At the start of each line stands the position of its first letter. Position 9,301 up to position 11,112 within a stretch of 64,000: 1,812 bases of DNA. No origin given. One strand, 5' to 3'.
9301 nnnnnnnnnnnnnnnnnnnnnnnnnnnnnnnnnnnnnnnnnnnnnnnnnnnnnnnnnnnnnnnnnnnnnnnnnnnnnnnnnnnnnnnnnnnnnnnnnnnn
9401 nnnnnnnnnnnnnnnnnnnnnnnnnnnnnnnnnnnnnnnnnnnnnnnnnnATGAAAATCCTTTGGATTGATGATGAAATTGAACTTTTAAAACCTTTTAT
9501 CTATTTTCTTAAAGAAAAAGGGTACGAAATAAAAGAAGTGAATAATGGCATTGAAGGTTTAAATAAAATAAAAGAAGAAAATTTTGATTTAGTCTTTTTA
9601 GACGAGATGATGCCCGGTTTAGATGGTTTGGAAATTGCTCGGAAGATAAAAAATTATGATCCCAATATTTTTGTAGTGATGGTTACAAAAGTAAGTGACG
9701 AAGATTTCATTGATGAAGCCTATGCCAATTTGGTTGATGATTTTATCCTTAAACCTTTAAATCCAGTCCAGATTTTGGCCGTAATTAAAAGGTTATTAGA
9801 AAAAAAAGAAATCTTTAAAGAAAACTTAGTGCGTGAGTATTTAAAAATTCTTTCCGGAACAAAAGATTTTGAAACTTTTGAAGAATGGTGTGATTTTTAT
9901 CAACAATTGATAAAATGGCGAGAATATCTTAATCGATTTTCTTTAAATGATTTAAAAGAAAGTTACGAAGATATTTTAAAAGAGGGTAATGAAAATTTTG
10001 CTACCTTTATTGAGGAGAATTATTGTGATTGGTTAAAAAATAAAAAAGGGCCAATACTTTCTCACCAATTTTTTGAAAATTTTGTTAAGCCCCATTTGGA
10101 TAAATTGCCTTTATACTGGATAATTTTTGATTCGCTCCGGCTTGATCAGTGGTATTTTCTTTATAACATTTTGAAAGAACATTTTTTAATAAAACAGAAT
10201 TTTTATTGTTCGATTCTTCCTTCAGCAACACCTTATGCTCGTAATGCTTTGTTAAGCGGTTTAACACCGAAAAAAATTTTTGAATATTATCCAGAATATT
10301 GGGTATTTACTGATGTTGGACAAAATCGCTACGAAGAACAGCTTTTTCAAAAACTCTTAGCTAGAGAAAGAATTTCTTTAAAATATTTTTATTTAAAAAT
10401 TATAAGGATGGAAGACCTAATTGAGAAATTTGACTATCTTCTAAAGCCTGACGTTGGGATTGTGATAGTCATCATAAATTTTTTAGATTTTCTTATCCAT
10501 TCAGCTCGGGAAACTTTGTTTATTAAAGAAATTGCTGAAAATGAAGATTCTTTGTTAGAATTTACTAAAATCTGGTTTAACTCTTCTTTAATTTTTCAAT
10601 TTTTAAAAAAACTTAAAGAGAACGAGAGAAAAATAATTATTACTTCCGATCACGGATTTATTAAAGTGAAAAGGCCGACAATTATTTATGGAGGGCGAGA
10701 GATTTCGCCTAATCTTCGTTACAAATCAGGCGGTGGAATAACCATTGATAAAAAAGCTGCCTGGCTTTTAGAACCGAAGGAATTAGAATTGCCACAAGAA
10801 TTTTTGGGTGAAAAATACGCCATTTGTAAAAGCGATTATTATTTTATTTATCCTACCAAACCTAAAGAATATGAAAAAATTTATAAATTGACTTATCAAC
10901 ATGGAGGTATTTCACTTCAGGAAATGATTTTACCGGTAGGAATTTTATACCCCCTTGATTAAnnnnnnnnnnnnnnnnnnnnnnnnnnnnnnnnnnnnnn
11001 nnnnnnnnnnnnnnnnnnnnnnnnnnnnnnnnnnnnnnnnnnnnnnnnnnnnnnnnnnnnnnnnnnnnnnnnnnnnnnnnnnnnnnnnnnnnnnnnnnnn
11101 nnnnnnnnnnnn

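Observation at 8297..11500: Translationally coupled histidine kinase / REC-PglZ (PorX-like) regulator / hemerythrin module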

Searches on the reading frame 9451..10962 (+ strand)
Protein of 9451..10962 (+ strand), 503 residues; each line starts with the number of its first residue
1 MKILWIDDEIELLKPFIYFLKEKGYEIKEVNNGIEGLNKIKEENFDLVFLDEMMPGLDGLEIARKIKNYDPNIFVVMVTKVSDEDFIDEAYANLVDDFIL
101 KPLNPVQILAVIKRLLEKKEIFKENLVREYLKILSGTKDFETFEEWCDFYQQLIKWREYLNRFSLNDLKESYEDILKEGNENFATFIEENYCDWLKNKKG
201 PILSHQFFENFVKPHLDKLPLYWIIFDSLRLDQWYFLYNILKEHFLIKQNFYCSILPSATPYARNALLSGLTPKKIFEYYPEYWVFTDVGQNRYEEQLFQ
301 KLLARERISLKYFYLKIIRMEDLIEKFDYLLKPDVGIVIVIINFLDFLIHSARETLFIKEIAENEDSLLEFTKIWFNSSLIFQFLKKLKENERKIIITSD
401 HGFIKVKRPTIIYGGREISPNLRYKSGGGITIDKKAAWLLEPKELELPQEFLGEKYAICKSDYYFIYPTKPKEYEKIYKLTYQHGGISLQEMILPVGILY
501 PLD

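Call 3: search_protein_families(library=pfam, proteins=[window:9451-10962:+], max_evalue=0.01)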
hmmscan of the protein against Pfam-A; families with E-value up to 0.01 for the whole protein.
window:9451-10962:+ (503 aa): 2 families
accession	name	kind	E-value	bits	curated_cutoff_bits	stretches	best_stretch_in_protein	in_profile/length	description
PF00072.30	Response_reg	-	4.5e-23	82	30.2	1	3-112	1-110/111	Response regulator receiver domain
PF08665.17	PglZ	-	2.3e-15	57.5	25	1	224-409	6-178/179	PglZ domain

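Call 4: search_protein_families(library=ncbifam, proteins=[window:9451-10962:+], max_evalue=0.01)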
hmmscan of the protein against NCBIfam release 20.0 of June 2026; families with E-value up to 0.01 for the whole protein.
window:9451-10962:+ (503 aa): 95 families (the best 25 are shown)
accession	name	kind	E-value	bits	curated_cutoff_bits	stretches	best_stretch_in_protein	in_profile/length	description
NF052313.1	T9SS_RR_PorX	equivalog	2.5e-154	514.8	300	1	2-499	2-510/513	T9SS response regulator signal transducer PorX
NF033449.0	BREX_PglZ_3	exception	4.9e-25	87.9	250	1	141-495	300-637/642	BREX-3 system phosphatase PglZ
NF007005.1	PRK09468.1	equivalog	2.2e-19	69.8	331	1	2-120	5-123/237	osmolarity response regulator transcription factor OmpR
NF033117.2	vanR_ACDEGLN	exception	9.2e-18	64.6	350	1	3-126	1-123/226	VanR-ABDEGLN family response regulator transcription factor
NF040689.1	MtrAB_MtrA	equivalog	2.8e-17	62.8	300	1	3-123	1-120/219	MtrAB system response regulator MtrA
TIGR02154.1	PhoB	equivalog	5.9e-17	61.7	296.2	1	2-120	4-124/226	phosphate regulon transcriptional regulator PhoB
NF007982.1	PRK10710.1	equivalog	1.1e-16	61.2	380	1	2-125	9-131/235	envelope stress response regulator BaeR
NF000404.1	vanR-D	exception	1.9e-16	60.3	500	1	2-124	4-124/232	vancomycin resistance response regulator transcription factor VanR-D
NF007135.0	PRK09581.1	equivalog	4.3e-16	58.8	474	1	2-132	4-136/457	PleD family two-component system response regulator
NF051850.1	RespRegRprY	equivalog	5e-16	58.8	370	1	1-120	5-124/234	response regulator transcription factor RprY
NF041733.1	resp_reg_CseB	equivalog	1.3e-15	57.4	350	1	2-121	2-120/228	two-component system response regulator CseB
NF033120.0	vanR_FM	exception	1.6e-15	57.4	460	1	2-116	5-118/231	vancomycin resistance response regulator transcription factor, VanR-F/VanR-M family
NF041367.1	CheY_Halo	equivalog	1.7e-15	57.4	200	1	10-113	7-111/114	chemotaxis protein CheY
NF053512.1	nitric_RR_NosR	exception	1.7e-15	57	400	1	3-125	1-124/422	response regulator c-di-GMP phosphodiesterase, NosR family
NF047793.1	ResRegPgtA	equivalog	4.8e-15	55.3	650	1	2-120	7-125/414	two-component system response regulator PgtA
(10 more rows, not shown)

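Call 7: search_solved_structures(query=window:9451-10962:+, show_alignments=1, max_evalue=0.00001)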
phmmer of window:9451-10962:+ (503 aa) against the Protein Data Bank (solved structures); distinct sequences matched with E-value up to 0.00001: 171 (the best 60 are shown).
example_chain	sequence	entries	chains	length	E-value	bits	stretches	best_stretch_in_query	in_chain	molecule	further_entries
8ted_A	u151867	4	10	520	5.7e-99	335.7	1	2-500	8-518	Response regulator receiver protein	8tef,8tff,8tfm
8p6f_A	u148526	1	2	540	6.6e-99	335.5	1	2-500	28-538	Response regulator receiver domain-containing protein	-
7pv7_D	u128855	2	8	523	8.7e-99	335.1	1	3-501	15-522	Response regulator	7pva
8thp_A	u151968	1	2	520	3.3e-98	333.2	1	2-500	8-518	Response regulator receiver protein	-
7pvk_A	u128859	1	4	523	4e-98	332.9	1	3-501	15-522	Response regulator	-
9xzo_A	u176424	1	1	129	2.8e-16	62.9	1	2-116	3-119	De novo protein M1X0B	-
1mvo_A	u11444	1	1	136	2e-15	60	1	2-122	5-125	PhoP response regulator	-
3nns_A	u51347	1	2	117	3.4e-14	56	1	2-118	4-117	DNA BINDING RESPONSE REGULATOR B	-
1p2f_A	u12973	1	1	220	4.3e-14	55.7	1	2-119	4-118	Response Regulator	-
8fk2_A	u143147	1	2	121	1.4e-13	54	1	2-119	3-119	Putative response regulator CovR VicR-like protein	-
3nhz_A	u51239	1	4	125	1.4e-13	54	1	2-118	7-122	Two component system transcriptional regulator mtrA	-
2gwr_A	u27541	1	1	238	6.4e-13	51.8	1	2-119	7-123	DNA-binding response regulator mtrA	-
2jvk_A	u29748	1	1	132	6.6e-13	51.7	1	2-119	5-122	Sporulation initiation phosphotransferase F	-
3a0r_B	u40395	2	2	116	1.4e-12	50.7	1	2-116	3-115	Response regulator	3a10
3a0u_A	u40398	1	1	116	1.6e-12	50.5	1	2-116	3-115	Response regulator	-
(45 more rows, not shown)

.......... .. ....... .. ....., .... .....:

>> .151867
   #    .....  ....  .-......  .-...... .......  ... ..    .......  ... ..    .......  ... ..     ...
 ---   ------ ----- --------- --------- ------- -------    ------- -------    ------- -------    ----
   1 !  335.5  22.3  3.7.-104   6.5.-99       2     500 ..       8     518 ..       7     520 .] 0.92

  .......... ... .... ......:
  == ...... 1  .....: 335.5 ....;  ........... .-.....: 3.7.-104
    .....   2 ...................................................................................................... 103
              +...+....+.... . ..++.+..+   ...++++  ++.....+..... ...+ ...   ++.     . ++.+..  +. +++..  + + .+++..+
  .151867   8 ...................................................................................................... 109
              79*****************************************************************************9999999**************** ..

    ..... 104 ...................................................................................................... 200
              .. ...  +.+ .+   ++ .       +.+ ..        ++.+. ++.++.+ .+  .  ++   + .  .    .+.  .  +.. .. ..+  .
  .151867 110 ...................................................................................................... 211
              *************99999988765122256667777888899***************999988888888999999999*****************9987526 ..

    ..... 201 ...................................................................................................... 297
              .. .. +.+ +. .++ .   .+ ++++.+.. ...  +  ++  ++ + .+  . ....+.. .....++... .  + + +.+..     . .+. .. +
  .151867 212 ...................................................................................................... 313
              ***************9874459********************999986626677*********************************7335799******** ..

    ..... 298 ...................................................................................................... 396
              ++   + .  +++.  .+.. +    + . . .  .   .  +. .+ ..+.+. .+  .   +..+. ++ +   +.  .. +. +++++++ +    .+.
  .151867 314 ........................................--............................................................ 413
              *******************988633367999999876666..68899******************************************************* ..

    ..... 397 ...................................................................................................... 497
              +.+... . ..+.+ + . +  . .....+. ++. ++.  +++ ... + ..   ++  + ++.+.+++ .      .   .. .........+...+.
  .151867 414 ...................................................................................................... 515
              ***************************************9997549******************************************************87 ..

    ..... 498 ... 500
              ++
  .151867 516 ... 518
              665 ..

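Call 12: find_homologous_proteins(query=window:9451-10962:+, max_evalue=1e-20)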
Query window:9451-10962:+ (503 aa): 5109 proteins with E <= 1e-20 among 8000 candidates; the best 120 are listed.
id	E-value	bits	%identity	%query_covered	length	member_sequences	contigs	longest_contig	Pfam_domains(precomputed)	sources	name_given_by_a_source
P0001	0.0e+0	1117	98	100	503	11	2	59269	PF00072.31,PF08665.18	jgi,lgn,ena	-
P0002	1.8e-288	976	84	100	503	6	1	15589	PF00072.31,PF08665.18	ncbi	ncbi:MAG: bifunctional response regulator/alkaline phosphatase family protein [candidate division WO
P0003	3.0e-285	965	83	100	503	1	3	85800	PF00072.31,PF08665.18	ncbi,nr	ncbi:MAG: bifunctional response regulator/alkaline phosphatase family protein [candidate division WO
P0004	3.1e-277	939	82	100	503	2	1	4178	PF00072.31,PF08665.18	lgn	-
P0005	1.0e-186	640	57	99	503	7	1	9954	PF00072.31,PF08665.18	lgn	-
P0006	3.7e-186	638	56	99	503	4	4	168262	PF00072.31,PF08665.18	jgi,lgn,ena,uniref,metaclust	uniref:Response regulator n=1 Tax=candidate division WOR-3 bacterium TaxID=2052148 RepID=A0A7C3Z233_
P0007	2.7e-180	619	55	99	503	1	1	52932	PF00072.31,PF08665.18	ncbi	-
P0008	6.0e-177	608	53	99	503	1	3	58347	PF00072.31,PF08665.18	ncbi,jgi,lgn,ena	-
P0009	7.0e-174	598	54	100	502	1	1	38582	PF00072.31,PF08665.18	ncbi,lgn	ncbi:MAG: response regulator [candidate division WOR-3 bacterium]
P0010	1.3e-172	594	52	100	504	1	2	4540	PF00072.31,PF08665.18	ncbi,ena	-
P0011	2.9e-172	592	53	100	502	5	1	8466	PF00072.31,PF08665.18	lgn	-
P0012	3.7e-171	589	53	100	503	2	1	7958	PF00072.31,PF08665.18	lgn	-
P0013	3.4e-170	586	53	100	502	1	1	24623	PF00072.31,PF08665.18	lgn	-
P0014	1.2e-169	584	52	100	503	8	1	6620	PF00072.31,PF08665.18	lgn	-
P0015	1.3e-169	584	53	100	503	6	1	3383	PF00072.31,PF08665.18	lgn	-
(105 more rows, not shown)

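Call 15: search_solved_structures(query=window:9451-10962:+, show_alignments=3, max_evalue=1e-60)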
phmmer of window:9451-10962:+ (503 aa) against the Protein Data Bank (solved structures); distinct sequences matched with E-value up to 1e-60: 5.
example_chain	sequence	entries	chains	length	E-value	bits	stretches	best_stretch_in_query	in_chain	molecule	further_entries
8ted_A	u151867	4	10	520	5.7e-99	335.7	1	2-500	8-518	Response regulator receiver protein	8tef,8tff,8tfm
8p6f_A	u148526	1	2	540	6.6e-99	335.5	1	2-500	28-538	Response regulator receiver domain-containing protein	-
7pv7_D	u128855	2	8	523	8.7e-99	335.1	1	3-501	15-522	Response regulator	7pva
8thp_A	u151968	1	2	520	3.3e-98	333.2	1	2-500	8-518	Response regulator receiver protein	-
7pvk_A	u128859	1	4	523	4e-98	332.9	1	3-501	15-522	Response regulator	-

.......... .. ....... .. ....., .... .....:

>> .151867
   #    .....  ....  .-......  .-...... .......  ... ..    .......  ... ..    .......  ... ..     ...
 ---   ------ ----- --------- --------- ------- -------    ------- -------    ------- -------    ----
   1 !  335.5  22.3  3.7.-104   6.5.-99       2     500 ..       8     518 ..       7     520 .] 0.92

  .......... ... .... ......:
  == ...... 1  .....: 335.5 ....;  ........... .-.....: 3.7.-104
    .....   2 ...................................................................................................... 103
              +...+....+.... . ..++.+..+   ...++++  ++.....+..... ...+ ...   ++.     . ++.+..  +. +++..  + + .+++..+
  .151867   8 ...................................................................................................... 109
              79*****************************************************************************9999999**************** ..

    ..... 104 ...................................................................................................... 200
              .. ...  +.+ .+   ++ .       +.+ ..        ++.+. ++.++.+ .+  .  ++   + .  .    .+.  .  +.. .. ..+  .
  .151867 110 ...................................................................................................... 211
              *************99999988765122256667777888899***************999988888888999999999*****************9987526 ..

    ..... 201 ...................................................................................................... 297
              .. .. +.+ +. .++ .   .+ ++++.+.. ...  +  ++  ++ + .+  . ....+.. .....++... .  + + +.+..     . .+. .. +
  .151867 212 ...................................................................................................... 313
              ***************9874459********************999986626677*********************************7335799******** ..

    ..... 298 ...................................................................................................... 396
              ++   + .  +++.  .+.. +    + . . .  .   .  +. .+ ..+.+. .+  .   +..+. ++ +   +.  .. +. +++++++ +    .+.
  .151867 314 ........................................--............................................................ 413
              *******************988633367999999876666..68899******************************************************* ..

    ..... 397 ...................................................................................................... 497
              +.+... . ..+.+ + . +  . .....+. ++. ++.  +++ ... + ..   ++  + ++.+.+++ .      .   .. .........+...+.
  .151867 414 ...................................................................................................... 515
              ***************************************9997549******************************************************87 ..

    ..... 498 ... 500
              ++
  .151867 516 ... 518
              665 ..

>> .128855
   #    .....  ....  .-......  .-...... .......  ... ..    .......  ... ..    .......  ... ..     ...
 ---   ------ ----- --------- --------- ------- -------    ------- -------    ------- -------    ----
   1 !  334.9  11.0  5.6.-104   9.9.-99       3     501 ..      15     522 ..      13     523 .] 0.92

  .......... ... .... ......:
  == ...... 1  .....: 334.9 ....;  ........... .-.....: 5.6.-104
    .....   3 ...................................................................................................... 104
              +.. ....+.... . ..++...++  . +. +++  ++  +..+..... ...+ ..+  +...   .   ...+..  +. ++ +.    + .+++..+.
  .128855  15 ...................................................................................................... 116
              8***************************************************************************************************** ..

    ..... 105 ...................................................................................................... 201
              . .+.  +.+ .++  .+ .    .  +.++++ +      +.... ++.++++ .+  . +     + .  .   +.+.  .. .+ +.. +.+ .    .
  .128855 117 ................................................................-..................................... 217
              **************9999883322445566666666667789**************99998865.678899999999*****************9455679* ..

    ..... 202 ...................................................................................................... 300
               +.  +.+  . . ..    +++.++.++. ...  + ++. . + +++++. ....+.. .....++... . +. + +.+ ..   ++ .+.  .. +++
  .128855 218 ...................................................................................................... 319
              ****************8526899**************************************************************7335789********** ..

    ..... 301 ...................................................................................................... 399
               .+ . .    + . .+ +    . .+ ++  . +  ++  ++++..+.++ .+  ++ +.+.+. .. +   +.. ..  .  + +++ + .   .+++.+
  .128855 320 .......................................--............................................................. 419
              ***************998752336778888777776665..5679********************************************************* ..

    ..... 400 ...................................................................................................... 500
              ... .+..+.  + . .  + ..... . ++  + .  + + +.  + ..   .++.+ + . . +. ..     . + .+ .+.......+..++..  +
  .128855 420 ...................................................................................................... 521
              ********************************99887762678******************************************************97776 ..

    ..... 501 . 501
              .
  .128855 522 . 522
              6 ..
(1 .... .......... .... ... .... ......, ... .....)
